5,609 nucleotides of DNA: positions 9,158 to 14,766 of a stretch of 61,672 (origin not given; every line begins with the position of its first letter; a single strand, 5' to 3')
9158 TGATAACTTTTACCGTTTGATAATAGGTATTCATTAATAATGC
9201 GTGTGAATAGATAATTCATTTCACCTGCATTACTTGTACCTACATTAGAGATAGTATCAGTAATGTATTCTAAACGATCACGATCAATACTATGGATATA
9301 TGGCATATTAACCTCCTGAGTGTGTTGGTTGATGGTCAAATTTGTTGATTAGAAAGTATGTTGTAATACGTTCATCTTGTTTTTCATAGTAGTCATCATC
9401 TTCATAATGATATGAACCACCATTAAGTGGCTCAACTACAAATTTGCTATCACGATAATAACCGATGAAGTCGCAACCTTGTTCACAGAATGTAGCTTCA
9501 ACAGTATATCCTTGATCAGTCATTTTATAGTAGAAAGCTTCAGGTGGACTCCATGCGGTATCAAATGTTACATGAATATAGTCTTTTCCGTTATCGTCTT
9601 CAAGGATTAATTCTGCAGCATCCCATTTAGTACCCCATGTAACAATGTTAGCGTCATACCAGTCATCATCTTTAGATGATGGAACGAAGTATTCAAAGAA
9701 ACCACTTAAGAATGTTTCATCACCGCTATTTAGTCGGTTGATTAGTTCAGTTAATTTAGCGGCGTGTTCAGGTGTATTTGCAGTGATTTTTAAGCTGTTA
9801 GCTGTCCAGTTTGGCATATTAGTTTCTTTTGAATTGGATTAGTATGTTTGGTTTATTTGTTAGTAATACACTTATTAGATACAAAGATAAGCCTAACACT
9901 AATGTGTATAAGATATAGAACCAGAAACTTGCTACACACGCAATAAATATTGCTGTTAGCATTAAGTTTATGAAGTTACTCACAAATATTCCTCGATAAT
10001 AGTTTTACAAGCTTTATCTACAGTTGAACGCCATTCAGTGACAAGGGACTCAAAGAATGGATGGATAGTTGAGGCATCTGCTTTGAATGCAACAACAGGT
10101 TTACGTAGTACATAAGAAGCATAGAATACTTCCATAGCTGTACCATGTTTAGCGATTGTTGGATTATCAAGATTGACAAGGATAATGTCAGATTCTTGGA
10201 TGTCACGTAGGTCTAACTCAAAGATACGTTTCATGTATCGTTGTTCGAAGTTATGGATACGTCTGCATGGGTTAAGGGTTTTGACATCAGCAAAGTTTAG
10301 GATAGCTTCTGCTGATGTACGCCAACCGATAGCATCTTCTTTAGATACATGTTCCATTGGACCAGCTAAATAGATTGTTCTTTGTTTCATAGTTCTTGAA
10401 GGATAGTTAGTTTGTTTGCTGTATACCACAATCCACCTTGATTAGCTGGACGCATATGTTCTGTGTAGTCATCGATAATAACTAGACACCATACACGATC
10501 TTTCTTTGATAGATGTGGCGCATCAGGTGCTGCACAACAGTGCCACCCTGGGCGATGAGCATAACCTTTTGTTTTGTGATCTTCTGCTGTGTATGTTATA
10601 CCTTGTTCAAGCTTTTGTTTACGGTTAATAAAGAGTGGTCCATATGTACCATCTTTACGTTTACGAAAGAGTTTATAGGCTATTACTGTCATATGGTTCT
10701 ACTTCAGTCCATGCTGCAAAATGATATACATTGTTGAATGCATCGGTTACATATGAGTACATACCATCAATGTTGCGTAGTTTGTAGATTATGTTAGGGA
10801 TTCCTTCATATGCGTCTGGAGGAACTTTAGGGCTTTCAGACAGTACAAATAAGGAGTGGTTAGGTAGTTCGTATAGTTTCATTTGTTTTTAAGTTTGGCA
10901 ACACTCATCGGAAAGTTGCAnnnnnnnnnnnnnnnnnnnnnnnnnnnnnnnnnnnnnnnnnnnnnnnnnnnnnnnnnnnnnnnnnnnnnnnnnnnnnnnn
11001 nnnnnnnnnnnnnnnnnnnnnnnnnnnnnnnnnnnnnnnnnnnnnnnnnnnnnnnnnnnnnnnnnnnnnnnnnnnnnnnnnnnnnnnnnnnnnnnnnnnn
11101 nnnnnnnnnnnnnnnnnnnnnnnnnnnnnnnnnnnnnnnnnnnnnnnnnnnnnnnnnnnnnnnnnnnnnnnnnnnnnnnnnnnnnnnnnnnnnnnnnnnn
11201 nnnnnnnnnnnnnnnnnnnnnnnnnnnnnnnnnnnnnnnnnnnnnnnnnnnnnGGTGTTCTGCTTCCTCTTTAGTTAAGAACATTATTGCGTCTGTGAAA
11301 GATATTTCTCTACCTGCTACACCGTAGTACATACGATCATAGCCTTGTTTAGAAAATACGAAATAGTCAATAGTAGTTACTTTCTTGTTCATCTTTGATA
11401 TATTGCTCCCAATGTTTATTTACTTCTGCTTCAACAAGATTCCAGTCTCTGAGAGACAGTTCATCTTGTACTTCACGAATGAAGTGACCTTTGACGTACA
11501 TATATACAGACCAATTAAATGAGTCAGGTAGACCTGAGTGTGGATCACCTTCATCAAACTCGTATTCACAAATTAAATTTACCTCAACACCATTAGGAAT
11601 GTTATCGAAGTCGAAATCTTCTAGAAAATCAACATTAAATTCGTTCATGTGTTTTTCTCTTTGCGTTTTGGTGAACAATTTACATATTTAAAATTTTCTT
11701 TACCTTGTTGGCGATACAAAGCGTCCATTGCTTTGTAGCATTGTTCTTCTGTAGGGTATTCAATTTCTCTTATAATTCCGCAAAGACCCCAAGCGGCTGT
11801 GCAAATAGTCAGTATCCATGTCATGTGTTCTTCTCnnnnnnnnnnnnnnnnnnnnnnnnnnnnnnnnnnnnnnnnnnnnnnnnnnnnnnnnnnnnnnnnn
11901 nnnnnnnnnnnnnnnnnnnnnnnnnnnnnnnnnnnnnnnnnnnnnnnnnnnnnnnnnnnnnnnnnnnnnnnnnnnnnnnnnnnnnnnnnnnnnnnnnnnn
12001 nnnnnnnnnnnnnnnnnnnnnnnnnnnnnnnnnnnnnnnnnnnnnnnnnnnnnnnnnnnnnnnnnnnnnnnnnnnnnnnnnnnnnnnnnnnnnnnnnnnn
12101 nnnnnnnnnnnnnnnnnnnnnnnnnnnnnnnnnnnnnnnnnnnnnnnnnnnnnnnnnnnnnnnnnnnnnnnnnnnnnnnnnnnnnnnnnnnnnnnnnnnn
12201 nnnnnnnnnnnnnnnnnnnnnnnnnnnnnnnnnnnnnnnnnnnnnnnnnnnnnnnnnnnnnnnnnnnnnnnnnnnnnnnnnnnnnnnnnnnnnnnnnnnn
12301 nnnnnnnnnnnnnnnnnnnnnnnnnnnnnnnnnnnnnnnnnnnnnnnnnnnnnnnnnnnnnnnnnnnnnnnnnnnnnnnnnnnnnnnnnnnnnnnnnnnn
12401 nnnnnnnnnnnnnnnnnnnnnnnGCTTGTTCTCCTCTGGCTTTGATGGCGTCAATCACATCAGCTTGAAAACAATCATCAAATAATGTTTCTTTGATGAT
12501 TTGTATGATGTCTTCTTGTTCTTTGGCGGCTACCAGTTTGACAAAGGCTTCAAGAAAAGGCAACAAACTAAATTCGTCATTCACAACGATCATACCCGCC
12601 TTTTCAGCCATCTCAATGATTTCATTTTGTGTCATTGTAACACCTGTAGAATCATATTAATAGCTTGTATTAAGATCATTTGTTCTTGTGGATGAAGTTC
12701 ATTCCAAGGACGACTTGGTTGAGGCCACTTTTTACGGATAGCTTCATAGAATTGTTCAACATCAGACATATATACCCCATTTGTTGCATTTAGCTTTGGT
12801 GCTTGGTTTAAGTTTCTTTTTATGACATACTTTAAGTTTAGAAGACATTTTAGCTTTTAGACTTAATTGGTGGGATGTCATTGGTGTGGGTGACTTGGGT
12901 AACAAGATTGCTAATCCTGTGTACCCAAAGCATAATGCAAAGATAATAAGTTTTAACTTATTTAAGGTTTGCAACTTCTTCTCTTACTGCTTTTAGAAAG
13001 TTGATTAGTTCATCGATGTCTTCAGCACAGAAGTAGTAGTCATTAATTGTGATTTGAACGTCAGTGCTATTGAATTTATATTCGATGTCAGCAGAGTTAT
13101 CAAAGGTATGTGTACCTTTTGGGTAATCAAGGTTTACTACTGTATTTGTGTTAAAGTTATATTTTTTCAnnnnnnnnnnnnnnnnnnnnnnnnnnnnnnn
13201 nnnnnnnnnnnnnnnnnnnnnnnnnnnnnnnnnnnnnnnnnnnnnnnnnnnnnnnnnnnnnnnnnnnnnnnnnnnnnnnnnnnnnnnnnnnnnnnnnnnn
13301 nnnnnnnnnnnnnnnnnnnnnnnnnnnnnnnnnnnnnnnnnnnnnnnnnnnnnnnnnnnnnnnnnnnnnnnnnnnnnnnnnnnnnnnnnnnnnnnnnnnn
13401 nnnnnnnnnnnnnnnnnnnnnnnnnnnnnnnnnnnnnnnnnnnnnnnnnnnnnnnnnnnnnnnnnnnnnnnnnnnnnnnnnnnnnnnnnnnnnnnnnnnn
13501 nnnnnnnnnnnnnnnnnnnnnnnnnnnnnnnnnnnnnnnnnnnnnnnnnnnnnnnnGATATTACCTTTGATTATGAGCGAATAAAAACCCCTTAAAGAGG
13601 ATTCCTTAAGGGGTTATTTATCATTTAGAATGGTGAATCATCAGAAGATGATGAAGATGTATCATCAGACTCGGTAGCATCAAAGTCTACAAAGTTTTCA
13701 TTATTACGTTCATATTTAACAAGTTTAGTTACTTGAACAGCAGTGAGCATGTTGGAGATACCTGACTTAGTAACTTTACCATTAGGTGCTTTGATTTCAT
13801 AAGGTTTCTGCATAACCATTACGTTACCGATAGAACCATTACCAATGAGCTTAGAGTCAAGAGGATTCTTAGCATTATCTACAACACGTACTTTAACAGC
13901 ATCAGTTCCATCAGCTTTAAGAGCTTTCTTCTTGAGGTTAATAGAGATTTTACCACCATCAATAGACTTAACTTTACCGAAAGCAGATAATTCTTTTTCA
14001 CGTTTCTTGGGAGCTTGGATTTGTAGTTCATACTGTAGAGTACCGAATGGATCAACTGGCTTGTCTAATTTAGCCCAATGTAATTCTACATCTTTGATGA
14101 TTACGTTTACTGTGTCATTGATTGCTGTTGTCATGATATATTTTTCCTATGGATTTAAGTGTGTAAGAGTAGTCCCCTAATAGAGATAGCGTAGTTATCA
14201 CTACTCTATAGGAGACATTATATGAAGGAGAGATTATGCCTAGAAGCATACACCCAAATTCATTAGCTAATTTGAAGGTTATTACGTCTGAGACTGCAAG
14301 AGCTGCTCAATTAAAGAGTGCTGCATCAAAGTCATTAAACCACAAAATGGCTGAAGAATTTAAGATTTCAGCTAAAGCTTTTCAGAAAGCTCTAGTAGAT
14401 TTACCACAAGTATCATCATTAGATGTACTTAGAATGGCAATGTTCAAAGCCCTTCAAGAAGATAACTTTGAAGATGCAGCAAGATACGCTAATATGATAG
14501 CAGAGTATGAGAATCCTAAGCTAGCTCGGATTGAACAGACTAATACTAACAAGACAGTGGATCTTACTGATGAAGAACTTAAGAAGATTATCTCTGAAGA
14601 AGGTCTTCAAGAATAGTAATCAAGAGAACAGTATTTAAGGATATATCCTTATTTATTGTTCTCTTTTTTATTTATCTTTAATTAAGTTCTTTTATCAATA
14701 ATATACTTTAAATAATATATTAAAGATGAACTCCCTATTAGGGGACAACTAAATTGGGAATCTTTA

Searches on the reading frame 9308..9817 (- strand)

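Call 20: search_protein_families(library=pfam, proteins=[window:9308-9817:-], max_evalue=0.01)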
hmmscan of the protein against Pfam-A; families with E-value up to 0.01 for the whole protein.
window:9308-9817:- (169 aa): 1 family
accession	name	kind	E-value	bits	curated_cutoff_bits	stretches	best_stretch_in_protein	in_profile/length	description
PF07980.17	SusD_RagB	-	0.0079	16.3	23.1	0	49-165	78-145/297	SusD family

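Call 83: search_protein_families(library=phrogs, proteins=[window:9308-9817:-], max_evalue=0.001)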
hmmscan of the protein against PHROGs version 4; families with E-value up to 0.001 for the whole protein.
window:9308-9817:- (169 aa): 3 families
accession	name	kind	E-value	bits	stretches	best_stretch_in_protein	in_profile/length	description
phrog_20518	-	unknown function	6.4e-15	56.5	1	47-120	101-176/177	-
phrog_12644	-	unknown function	1.7e-09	38.8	1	52-102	115-161/236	-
phrog_37043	-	unknown function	7.4e-07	29.6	1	22-125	169-268/308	-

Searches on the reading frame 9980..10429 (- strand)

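Call 20: search_protein_families(library=pfam, proteins=[window:9980-10429:-], max_evalue=0.01)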
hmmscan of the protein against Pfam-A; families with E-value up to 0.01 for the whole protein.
window:9980-10429:- (149 aa): 2 families
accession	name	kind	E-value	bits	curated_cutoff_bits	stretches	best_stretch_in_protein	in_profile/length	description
PF05014.21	Nuc_deoxyrib_tr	-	1.9e-11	44.6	28.8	1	19-122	1-103/117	Nucleoside 2-deoxyribosyltransferase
PF15891.11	Nuc_deoxyri_tr2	-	6.3e-08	33.3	30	1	17-115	2-101/105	Nucleoside 2-deoxyribosyltransferase like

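Call 83: search_protein_families(library=phrogs, proteins=[window:9980-10429:-], max_evalue=0.001)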
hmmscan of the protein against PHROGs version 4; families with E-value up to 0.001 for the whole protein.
window:9980-10429:- (149 aa): 3 families
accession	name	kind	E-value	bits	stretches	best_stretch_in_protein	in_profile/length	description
phrog_19940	-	unknown function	4.3e-07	31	0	17-47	17-44/165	-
phrog_1817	-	DNA, RNA and nucleotide metabolism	1.4e-05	25.7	1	13-104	3-96/192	nucleoside 2-deoxyribosyltransferase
phrog_7995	-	DNA, RNA and nucleotide metabolism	4.3e-05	24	0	64-121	81-136/336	nucleoside deoxyribosyltransferase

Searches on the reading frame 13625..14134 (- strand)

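Call 21: search_protein_families(library=pfam, proteins=[window:13625-14134:-], max_evalue=0.01)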
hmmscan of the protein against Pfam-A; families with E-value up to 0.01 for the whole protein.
window:13625-14134:- (169 aa): 0 families

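Call 83: search_protein_families(library=phrogs, proteins=[window:13625-14134:-], max_evalue=0.001)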
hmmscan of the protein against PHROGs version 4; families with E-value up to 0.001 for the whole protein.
window:13625-14134:- (169 aa): 1 family
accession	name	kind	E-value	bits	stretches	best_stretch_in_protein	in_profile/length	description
phrog_112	-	DNA, RNA and nucleotide metabolism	6.5e-12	46.7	1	1-165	12-205/265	Gp2.5-like ssDNA binding protein and ssDNA annealing protein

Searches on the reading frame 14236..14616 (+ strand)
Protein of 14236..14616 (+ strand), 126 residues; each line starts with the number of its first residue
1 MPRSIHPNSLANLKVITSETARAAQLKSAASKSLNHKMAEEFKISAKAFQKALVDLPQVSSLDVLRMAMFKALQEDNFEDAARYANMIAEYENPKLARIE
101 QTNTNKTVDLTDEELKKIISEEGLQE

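Call 31: search_protein_families(library=phrogs, proteins=[window:14236-14616:+], max_evalue=0.01)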
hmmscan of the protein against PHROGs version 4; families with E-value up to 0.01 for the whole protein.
window:14236-14616:+ (126 aa): 1 family
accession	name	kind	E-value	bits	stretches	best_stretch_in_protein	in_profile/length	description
phrog_15261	-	unknown function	0.0032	18.9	1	50-118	29-97/99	-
